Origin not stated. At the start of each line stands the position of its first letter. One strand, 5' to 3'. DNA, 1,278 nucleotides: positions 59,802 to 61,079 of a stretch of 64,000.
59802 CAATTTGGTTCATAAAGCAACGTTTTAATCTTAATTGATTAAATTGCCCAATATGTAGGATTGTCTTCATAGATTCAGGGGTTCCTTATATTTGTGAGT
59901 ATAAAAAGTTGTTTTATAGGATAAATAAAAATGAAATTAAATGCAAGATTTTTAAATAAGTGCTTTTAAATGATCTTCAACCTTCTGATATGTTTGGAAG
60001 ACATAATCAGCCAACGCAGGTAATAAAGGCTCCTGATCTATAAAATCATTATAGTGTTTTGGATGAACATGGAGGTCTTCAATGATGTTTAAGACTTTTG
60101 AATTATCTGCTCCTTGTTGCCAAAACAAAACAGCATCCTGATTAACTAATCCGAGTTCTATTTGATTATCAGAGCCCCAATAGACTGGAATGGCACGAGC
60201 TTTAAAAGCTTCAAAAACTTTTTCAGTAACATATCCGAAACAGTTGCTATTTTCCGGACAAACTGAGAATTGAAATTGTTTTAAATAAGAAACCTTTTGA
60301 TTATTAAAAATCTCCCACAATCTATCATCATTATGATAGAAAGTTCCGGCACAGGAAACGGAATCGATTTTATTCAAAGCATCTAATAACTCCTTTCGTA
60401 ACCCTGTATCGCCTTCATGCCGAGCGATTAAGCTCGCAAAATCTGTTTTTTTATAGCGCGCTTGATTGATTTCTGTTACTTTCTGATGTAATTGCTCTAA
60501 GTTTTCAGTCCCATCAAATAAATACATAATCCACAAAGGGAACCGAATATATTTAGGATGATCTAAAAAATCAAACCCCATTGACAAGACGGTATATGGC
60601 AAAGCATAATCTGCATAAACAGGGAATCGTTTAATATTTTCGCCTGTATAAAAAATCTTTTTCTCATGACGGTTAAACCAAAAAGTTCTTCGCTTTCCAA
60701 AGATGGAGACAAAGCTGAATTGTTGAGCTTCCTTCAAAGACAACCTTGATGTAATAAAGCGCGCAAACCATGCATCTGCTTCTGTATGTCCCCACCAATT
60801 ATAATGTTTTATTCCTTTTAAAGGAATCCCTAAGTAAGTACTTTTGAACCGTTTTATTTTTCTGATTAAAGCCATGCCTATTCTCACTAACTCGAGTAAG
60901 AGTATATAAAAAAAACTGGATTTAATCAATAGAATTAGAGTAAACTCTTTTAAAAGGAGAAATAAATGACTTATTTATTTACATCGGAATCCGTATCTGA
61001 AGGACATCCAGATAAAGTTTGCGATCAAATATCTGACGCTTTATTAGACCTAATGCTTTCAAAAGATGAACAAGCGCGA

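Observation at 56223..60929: LPS/glycan glycosyltransferase cluster with a GT10 alpha-1,3-fucosyltransferase-like gene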

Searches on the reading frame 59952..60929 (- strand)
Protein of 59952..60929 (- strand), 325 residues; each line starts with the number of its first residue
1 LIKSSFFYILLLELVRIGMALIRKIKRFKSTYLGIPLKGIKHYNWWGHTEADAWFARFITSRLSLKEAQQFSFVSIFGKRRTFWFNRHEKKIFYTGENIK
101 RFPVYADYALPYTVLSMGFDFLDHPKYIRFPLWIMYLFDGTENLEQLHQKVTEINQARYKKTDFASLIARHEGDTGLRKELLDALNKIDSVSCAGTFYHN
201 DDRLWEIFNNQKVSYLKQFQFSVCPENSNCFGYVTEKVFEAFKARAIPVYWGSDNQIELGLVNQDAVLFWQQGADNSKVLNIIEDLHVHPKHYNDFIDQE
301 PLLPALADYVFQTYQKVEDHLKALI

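Call 3: search_protein_families(library=pfam, proteins=[window:59952-60929:-], max_evalue=0.1)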
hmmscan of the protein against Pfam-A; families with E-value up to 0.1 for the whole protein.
window:59952-60929:- (325 aa): 3 families
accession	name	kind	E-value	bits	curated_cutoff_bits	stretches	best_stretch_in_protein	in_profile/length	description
PF00852.26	Glyco_transf_10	-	2.2e-12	47.4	23.9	1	160-297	3-136/182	Glycosyltransferase family 10 (fucosyltransferase) C-term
PF18025.7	FucT_N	-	4.3e-10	40.3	27.2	1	43-136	4-91/91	Alpha-(1,3)-fucosyltransferase FucT N-terminal domain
PF03016.20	Exostosin_GT47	-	0.056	13.2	33.4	1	152-251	166-257/293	Exostosin GT47 domain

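Call 4: search_protein_families(library=ncbifam, proteins=[window:59952-60929:-], max_evalue=0.1)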
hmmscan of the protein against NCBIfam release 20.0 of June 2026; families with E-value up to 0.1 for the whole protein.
window:59952-60929:- (325 aa): 0 families

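Call 5: find_homologous_proteins(query=window:59952-60929:-)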
Query window:59952-60929:- (325 aa): 63 proteins with E <= 0.001 among 1131 candidates.
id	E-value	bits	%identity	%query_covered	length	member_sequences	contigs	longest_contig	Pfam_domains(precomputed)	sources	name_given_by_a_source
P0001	2.2e-221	752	99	100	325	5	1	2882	PF00852.27,PF18025.8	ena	-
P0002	4.7e-161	554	74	94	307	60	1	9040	PF00852.27,PF18025.8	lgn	-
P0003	1.5e-158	545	73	94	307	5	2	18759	PF00852.27,PF18025.8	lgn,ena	-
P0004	1.6e-101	358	52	94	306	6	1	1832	PF00852.27,PF18025.8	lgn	-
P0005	2.2e-100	354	50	94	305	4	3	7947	PF00852.27,PF18025.8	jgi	-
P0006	1.7e-99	351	50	94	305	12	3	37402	PF00852.27,PF18025.8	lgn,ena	-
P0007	4.9e-99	350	50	94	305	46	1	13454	PF00852.27,PF18025.8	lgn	-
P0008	2.4e-97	344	50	94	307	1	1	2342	PF00852.27,PF18025.8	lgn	-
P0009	2.0e-96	341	50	94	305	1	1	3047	PF00852.27,PF18025.8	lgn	-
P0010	1.6e-95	338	49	94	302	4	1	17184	PF00852.27,PF18025.8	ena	-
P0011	1.6e-95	338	47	94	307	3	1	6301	PF00852.27,PF18025.8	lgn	-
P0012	2.1e-95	338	49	94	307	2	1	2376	PF00852.27,PF18025.8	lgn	-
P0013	2.3e-95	338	46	94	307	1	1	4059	PF00852.27,PF18025.8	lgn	-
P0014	2.9e-95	337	48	94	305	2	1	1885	PF00852.27,PF18025.8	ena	-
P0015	4.2e-94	334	49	94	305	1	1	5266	PF00852.27,PF18025.8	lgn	-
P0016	1.1e-93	332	49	91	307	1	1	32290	PF00852.27,PF18025.8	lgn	-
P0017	4.5e-93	330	48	94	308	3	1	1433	PF00852.27,PF18025.8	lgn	-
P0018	7.3e-93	330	47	94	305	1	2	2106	PF00852.27,PF18025.8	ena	-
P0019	1.9e-92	328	48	94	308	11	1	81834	PF00852.27,PF18025.8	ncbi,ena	-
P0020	2.4e-92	328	48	94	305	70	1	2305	PF00852.27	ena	-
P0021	3.5e-91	324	48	94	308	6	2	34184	PF00852.27,PF18025.8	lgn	-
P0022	4.1e-91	324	48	94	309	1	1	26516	PF00852.27,PF18025.8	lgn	-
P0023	2.5e-85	305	45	92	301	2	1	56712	PF00852.27,PF18025.8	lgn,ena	-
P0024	9.4e-68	247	40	88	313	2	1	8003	PF00852.27,PF18025.8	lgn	-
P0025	7.6e-66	241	41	89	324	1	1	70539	PF00852.27,PF18025.8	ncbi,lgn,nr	ncbi:MAG: hypothetical protein JXB34_08105 [Bacteroidales bacterium]|nr:hypothetical protein [Bacter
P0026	2.3e-64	236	40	94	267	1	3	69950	PF00852.27,PF18025.8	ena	-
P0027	2.8e-63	232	41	84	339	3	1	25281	PF00852.27,PF18025.8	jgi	jgi:hypothetical protein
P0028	8.6e-63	231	39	87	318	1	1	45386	PF00852.27,PF18025.8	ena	-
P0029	1.7e-62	230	40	88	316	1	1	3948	PF03016.21,PF00852.27,PF18025.8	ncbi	-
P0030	2.0e-62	230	40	89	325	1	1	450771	PF00852.27,PF18025.8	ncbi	ncbi:MAG: glycosyltransferase family 10 domain-containing protein [Mangrovibacterium sp.]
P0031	4.1e-61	225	38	89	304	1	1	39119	PF00852.27,PF18025.8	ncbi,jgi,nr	ncbi:MAG: hypothetical protein LBU57_08745 [Dysgonamonadaceae bacterium]|jgi:hypothetical protein|nr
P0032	3.8e-60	222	38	94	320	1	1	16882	PF00852.27,PF18025.8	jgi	-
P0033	4.6e-60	222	39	88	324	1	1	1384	PF00852.27,PF18025.8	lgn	-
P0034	4.2e-59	219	40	82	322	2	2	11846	PF00852.27,PF18025.8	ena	-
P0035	3.3e-58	216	36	94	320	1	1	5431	PF00852.27,PF18025.8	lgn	-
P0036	1.9e-55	207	36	88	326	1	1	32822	PF00852.27,PF18025.8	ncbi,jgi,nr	ncbi:MAG: hypothetical protein LBJ72_11505 [Dysgonamonadaceae bacterium]|jgi:hypothetical protein|nr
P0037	3.0e-55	206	40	88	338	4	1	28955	PF00852.27,PF18025.8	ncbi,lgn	-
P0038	7.0e-55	205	37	90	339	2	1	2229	PF00852.27,PF18025.8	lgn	-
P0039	1.9e-54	203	36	94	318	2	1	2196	PF00852.27,PF18025.8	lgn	-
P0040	1.5e-53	200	38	96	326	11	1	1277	PF00852.27,PF18025.8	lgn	-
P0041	3.0e-53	199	38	92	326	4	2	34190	PF00852.27,PF18025.8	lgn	-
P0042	6.3e-53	198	37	95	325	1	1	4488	PF00852.27,PF18025.8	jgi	jgi:alpha(1,3/1,4) fucosyltransferase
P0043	6.4e-53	198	37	93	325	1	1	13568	PF00852.27,PF18025.8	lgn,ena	-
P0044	1.2e-51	194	37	97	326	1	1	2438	PF00852.27,PF18025.8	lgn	-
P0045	1.3e-50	191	38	87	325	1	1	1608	PF00852.27,PF18025.8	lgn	-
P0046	1.6e-50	190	35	96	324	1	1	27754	PF00852.27,PF18025.8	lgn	-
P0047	7.9e-50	188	36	88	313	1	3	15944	PF00852.27,PF18025.8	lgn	-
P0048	3.1e-49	186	35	94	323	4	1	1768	PF00852.27,PF18025.8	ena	-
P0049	7.6e-49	185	35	95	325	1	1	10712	PF00852.27,PF18025.8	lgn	-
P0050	2.2e-48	183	40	75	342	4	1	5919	PF00852.27,PF18025.8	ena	-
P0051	5.6e-48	182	34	88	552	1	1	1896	PF08942.17,PF00852.27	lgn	-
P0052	1.6e-46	177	35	96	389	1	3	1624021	PF00852.27,PF18025.8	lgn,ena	-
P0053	2.4e-46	177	34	88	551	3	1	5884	PF08942.17,PF00852.27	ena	-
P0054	1.9e-45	174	42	65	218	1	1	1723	PF00852.27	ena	-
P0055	2.6e-45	173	39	77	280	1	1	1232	PF00852.27,PF18025.8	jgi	jgi:alpha(1,3/1,4) fucosyltransferase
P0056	4.8e-45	172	40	78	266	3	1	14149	PF00852.27,PF18025.8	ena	-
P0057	8.4e-44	168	34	88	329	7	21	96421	PF00852.27,PF18025.8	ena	-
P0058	1.0e-42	165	35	83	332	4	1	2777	PF00852.27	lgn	-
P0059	8.4e-40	155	31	88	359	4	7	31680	PF00852.27,PF18025.8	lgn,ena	-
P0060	9.5e-39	152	43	55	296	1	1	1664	PF18025.8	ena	-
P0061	1.9e-38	151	38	65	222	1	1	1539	PF00852.27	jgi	jgi:alpha(1,3/1,4) fucosyltransferase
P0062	5.6e-36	143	31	82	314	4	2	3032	PF00852.27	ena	-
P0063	2.5e-33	134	31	84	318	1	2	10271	PF00852.27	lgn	-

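Call 6: search_solved_structures(query=window:59952-60929:-, max_evalue=1, show_alignments=2)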
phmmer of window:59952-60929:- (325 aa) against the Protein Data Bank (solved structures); distinct sequences matched with E-value up to 1: 5.
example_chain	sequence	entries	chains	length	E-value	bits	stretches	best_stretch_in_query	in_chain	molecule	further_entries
5zoi_A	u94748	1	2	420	5.4e-20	75.1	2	160-304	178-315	Alpha-(1,3)-fucosyltransferase FucT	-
2nzw_A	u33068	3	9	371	9e-20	74.4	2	160-304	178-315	Alpha1,3-fucosyltransferase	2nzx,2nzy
9s6a_A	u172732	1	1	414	3.6e-06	29.7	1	178-296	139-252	Glycoprotein 3-alpha-L-fucosyltransferase A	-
7yro_A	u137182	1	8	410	0.06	15.8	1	216-256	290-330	Fucosyltransferase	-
6fai_j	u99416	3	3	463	0.39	13.2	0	259-306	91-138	Protein LTV1 | LTV1 isoform 1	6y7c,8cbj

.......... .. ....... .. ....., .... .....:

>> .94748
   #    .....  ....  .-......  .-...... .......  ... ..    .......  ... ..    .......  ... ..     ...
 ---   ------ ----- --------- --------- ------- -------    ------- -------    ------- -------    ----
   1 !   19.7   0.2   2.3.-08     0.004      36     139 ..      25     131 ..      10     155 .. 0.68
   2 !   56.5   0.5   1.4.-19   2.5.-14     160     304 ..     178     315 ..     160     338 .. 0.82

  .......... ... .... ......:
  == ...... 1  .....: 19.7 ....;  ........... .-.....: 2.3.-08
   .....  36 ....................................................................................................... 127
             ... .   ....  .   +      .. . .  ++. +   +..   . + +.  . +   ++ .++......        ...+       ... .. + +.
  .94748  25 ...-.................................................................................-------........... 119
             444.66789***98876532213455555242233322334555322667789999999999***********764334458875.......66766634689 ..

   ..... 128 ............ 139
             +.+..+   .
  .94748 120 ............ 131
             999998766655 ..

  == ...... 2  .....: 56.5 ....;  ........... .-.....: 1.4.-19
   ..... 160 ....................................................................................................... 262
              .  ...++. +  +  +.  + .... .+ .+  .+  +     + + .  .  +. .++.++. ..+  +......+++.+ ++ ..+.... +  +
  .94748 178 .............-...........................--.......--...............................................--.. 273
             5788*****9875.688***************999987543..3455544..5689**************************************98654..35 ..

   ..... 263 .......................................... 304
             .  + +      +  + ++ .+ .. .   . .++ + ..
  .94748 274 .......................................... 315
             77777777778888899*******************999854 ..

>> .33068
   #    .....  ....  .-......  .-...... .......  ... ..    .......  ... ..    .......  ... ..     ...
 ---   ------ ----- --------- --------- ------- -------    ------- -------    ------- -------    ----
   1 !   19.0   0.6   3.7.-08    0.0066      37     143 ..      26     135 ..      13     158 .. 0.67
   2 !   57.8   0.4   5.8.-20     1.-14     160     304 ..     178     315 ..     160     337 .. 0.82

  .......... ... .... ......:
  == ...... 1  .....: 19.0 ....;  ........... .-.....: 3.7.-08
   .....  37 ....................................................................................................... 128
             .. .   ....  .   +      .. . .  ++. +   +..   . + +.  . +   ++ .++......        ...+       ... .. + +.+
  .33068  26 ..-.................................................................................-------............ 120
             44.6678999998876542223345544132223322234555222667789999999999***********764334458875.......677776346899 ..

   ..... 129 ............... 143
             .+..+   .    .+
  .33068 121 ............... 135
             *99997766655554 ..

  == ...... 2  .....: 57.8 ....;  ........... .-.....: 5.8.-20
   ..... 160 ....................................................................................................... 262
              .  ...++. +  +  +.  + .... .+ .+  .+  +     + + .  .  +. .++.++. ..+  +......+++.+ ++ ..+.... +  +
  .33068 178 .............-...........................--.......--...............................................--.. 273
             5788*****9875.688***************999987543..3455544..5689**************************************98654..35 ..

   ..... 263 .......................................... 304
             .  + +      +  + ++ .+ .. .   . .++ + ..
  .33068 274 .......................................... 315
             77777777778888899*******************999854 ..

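Call 7: find_related_loci(query=window:59952-60929:-, collection=genome_contigs, flank=10000)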
Query window:59952-60929:- (325 aa) in genome_contigs; peptide patterns used: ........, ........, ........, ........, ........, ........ (x = any residue, [..] = any of these).
67 stretches matched a pattern; 1 encode a relative of the query (tblastn E <= 1e-3); 1 distinct loci.
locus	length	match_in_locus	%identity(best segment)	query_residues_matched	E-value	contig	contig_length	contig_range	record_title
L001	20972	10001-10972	71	1-325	9e-164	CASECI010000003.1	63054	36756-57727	uncultured Alphaproteobacteria bacterium isolate CO.O44.metabat-bins.45 genome assembly, contig: CO.O44.metabat-bins.45.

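Call 12: find_encoding_contigs(protein=window:59952-60929:-, flank=10000, max_places=6)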
Protein window:59952-60929:- (325 aa): 3 contigs read that carry it; 2 places shown.
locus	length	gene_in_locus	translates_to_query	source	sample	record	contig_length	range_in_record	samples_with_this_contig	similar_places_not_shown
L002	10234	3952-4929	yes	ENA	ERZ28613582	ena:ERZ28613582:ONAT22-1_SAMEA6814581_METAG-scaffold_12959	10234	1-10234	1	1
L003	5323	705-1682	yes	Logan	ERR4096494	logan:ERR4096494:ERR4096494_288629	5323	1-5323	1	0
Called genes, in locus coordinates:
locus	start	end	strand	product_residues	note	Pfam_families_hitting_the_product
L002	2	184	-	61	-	?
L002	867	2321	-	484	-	PF00772:DnaB, PF03796:DnaB_C, PF13481:AAA_25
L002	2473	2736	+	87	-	-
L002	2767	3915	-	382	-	PF00438:S-AdoMet_synt_N, PF02772:S-AdoMet_synt_M, PF02773:S-AdoMet_synt_C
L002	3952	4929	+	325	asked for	PF18025:FucT_N, PF00852:Glyco_transf_10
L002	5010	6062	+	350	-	PF13524:Glyco_trans_1_2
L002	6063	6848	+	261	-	PF00535:Glycos_transf_2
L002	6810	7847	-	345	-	PF00534:Glycos_transf_1, PF13692:Glyco_trans_1_4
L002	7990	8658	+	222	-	-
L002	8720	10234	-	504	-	?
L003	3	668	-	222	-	?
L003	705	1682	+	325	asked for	PF18025:FucT_N, PF00852:Glyco_transf_10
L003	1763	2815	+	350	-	PF13524:Glyco_trans_1_2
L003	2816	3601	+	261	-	PF00535:Glycos_transf_2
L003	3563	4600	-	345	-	PF00534:Glycos_transf_1, PF13692:Glyco_trans_1_4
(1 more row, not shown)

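Call 13: find_encoding_contigs(protein=P0019, flank=10000, max_places=4)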
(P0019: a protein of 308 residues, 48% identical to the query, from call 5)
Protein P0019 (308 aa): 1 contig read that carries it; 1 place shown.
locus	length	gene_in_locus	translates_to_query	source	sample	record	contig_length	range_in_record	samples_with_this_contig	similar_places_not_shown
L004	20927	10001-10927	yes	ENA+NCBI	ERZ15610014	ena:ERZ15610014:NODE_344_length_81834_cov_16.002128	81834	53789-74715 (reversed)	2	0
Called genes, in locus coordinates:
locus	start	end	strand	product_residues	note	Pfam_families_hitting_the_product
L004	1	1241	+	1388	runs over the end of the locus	PF04563:RNA_pol_Rpb2_1, PF04561:RNA_pol_Rpb2_2, PF04565:RNA_pol_Rpb2_3, PF10385:RNA_pol_Rpb2_45, PF00562:RNA_pol_Rpb2_6, PF04560:RNA_pol_Rpb2_7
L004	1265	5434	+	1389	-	PF04997:RNA_pol_Rpb1_1, PF00623:RNA_pol_Rpb1_2, PF04983:RNA_pol_Rpb1_3, PF05000:RNA_pol_Rpb1_4, PF04998:RNA_pol_Rpb1_5, PF21668:RPOC_hybrid (faint)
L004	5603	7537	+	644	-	PF17297:PEPCK_N, PF00821:PEPCK_GTP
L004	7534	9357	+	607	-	PF01541:GIY-YIG, PF27096:UvrC_M, PF22920:UvrC_RNaseH, PF08459:UvrC_RNaseH_dom, PF12826:HHH_2, PF14520:HHH_5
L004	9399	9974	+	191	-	PF01066:CDP-OH_P_transf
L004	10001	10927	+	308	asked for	PF18025:FucT_N, PF00852:Glyco_transf_10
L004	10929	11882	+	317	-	PF01075:Glyco_transf_9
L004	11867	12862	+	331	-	PF00294:PfkB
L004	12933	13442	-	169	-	PF01872:RibD_C, PF00186:DHFR_1 (weak)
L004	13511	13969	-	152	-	PF00588:SpoU_methylase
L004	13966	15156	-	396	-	PF07219:HemY_N (faint), PF13428:TPR_14 (faint)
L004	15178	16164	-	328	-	-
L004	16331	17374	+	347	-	PF00022:Actin, PF06723:MreB_Mbl, PF11104:PilM_2 (faint), PF00012:HSP70, PF14450:FtsA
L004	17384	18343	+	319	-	PF04085:MreC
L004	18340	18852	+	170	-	-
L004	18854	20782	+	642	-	PF03717:PBP_dimer, PF00905:Transpeptidase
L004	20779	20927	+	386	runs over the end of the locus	PF01098:FTSW_RODA_SPOVE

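Call 15: find_encoding_contigs(protein=P0006, flank=10000, max_places=3)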
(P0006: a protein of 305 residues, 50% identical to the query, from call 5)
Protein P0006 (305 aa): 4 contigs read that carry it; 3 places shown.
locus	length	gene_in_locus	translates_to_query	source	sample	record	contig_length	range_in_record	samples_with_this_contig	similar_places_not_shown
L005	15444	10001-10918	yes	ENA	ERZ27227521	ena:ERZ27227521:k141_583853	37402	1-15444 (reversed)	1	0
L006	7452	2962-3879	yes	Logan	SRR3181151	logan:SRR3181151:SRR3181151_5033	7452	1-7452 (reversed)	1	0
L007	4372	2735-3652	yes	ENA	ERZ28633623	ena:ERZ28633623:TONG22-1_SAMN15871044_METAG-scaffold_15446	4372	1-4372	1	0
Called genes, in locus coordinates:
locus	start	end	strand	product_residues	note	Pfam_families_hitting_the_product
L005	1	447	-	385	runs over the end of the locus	PF01467:CTP_transf_like, PF08218:Citrate_ly_lig (faint)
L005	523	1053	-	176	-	PF00383:dCMP_cyt_deam_1, PF14437:MafB19-deam, PF14439:Bd3614-deam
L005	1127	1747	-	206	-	PF00132:Hexapep, PF14602:Hexapep_2 (weak)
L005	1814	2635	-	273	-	PF01370:Epimerase, PF04321:RmlD_sub_bind, PF02719:Polysacc_synt_2, PF16363:GDP_Man_Dehyd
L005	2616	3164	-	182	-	PF00908:dTDP_sugar_isom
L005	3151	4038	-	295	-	PF00483:NTP_transferase, PF12804:NTP_transf_3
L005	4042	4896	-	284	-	PF00535:Glycos_transf_2, PF10111:Glyco_tranf_2_2, PF13641:Glyco_tranf_2_3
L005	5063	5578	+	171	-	PF13302:Acetyltransf_3 (weak), PF00583:Acetyltransf_1, PF13508:Acetyltransf_7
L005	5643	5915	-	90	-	PF00216:Bac_DNA_binding, PF18291:HU-HIG (weak)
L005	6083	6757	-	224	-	PF00702:Hydrolase, PF13419:HAD_2 (faint)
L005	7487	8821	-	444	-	PF01595:CNNM, PF00571:CBS, PF03471:CorC_HlyC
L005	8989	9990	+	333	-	PF00535:Glycos_transf_2, PF10111:Glyco_tranf_2_2, PF13506:Glyco_transf_21 (weak), PF13641:Glyco_tranf_2_3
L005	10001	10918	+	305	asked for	PF18025:FucT_N (weak), PF00852:Glyco_transf_10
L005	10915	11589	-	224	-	-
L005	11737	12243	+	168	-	-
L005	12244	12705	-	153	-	PF03652:RuvX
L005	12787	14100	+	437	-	PF04052:TolB_N, PF00930:DPPIV_N (faint), PF26550:Tricorn_2nd, PF14583:Pectate_lyase22 (faint), PF26549:Tricorn_N, PF07676:PD40, PF26550:Tricorn_2nd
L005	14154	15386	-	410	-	-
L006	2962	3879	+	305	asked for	PF18025:FucT_N (weak), PF00852:Glyco_transf_10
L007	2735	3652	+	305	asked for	PF18025:FucT_N (weak), PF00852:Glyco_transf_10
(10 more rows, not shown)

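Call 16: find_encoding_contigs(protein=P0023, flank=10000, max_places=3)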
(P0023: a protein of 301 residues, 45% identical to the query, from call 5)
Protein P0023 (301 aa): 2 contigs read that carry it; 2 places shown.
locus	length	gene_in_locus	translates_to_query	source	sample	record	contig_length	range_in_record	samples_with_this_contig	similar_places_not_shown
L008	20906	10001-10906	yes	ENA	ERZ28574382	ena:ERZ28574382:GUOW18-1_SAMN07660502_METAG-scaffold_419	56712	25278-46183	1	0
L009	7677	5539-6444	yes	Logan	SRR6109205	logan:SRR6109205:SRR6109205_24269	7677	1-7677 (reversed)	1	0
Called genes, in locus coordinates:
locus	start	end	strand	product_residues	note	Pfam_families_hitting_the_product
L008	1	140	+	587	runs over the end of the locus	PF00664:ABC_membrane, PF02463:SMC_N, PF00005:ABC_tran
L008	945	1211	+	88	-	PF01381:HTH_3 (faint)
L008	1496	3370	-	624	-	PF00669:Flagellin_N (weak), PF00700:Flagellin_C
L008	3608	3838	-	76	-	-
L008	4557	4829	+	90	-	-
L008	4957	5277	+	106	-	PF12647:RNHCP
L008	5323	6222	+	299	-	PF00892:EamA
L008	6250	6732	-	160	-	PF00011:HSP20, PF17886:ArsA_HSP20 (faint)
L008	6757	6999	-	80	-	PF11373:DUF3175 (weak)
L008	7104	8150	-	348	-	PF01595:CNNM, PF00571:CBS (faint)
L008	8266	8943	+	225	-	PF12710:HAD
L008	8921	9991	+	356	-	PF00465:Fe-ADH, PF13685:Fe-ADH_2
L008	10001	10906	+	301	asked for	PF18025:FucT_N (weak), PF00852:Glyco_transf_10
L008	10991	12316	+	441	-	-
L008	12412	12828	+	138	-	-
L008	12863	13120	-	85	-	-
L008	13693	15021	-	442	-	PF00270:DEAD, PF04851:ResIII, PF00271:Helicase_C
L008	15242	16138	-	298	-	PF00892:EamA, PF06027:SLC35F (weak), PF00892:EamA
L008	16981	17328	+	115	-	-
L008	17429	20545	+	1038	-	-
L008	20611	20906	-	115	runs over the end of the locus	PF23564:EF-hand_FSTL1 (faint), PF13202:EF-hand_5 (weak), PF13833:EF-hand_8 (faint), PF00036:EF-hand_1 (faint), PF13405:EF-hand_6 (faint), PF13499:EF-hand_7, PF13202:EF-hand_5 (weak)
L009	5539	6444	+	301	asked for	PF18025:FucT_N (weak), PF00852:Glyco_transf_10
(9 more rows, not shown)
